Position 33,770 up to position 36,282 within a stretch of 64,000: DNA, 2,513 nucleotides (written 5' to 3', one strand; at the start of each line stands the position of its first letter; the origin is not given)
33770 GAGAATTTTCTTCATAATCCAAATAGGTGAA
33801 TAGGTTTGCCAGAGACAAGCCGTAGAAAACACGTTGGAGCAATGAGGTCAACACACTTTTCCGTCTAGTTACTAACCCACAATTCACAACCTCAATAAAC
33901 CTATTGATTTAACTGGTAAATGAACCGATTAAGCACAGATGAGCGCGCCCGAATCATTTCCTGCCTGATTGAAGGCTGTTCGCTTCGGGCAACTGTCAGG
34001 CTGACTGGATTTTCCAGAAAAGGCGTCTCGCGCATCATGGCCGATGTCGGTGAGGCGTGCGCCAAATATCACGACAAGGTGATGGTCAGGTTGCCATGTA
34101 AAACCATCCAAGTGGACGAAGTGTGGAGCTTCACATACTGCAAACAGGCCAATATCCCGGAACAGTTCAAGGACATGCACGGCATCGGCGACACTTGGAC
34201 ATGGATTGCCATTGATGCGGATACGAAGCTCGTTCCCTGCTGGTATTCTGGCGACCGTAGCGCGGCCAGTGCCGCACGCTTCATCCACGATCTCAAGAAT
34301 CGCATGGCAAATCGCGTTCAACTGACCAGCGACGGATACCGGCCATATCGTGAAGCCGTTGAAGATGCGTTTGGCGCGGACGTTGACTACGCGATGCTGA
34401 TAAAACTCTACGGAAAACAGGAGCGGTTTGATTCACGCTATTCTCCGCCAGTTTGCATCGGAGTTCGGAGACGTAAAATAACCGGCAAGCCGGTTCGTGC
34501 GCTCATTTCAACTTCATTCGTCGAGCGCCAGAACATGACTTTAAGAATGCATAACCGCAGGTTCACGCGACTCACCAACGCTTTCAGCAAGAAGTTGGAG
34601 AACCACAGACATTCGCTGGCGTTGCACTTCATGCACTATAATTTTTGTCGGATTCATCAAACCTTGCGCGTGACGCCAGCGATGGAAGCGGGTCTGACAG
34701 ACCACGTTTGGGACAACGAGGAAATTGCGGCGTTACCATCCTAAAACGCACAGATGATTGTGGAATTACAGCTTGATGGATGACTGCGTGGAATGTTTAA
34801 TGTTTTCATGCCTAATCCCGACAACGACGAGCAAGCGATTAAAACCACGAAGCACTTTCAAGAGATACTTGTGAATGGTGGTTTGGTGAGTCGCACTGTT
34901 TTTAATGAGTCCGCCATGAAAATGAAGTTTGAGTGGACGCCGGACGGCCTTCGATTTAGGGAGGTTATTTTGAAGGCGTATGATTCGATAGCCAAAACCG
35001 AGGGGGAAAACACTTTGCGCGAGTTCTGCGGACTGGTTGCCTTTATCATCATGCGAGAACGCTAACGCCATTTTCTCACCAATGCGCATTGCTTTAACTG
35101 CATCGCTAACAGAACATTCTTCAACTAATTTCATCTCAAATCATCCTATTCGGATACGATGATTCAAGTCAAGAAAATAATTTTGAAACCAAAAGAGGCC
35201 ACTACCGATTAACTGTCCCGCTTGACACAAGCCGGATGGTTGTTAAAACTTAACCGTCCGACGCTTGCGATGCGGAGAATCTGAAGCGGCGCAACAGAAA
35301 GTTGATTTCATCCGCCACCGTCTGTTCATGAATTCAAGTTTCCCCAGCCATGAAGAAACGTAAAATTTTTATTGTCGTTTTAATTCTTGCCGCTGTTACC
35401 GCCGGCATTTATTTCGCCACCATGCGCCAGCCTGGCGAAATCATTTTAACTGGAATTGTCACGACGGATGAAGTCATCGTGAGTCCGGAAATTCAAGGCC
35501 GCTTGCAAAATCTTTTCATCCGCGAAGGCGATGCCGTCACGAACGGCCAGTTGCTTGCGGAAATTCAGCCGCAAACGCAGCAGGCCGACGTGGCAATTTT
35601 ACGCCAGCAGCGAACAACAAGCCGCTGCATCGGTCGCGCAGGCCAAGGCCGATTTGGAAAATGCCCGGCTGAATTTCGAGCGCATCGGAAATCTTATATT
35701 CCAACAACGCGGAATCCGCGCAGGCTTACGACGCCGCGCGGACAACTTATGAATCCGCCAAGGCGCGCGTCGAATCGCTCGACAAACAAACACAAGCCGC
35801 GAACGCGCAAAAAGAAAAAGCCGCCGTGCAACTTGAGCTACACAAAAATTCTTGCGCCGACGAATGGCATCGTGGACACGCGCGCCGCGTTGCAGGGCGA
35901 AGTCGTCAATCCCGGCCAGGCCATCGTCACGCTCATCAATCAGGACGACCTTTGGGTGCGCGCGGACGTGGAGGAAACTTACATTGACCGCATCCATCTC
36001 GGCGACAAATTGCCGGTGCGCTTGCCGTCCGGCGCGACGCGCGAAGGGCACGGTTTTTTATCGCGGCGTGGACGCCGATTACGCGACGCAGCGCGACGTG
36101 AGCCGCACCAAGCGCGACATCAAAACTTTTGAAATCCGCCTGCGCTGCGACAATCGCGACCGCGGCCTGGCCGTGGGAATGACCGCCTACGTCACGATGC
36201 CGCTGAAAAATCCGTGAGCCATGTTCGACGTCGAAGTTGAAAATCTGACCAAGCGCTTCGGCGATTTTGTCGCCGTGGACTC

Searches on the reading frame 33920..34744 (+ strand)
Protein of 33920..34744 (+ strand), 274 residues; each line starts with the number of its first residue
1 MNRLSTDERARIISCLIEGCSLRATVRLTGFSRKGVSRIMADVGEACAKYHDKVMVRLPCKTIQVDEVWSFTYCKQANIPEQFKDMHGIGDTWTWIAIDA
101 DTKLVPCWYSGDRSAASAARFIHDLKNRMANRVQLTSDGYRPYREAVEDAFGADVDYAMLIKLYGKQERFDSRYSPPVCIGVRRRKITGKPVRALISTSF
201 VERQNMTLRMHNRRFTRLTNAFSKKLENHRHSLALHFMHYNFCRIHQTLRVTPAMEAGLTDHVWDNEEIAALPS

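Call 29: search_protein_families(library=pfam, proteins=[window:33920-34744:+], max_evalue=0.001)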
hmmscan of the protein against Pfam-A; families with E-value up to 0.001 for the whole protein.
window:33920-34744:+ (274 aa): 2 families
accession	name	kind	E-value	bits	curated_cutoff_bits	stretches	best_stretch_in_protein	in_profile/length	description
PF03400.19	DDE_Tnp_IS1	-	7.4e-06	26.8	24.1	0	192-234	80-122/131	IS1 transposase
PF13610.12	DDE_Tnp_IS240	-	0.00048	20.7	27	1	92-149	18-76/139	DDE domain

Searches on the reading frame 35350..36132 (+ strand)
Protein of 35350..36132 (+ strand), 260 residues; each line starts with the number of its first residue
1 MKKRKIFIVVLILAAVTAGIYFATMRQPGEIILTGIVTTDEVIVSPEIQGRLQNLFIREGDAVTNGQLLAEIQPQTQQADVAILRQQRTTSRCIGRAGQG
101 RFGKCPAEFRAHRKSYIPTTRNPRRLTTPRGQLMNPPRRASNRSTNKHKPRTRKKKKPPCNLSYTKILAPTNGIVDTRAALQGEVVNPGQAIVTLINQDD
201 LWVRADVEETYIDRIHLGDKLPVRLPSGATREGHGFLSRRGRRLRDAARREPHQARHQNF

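Call 29: search_protein_families(library=pfam, proteins=[window:35350-36132:+], max_evalue=0.001)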
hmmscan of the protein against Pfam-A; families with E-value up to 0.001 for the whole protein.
window:35350-36132:+ (260 aa): 3 families
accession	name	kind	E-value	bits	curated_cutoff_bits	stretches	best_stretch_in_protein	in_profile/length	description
PF16576.10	HlyD_D23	-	1.5e-16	60.8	30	1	164-235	108-179/214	Barrel-sandwich domain of CusB or HlyD membrane-fusion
PF13437.12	HlyD_3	-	8.5e-14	52.6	22.2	1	166-235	1-71/106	HlyD family secretion protein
PF13533.13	Biotin_lipoyl_2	-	9.8e-07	28.9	29.8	1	42-72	1-31/32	Biotin-lipoyl like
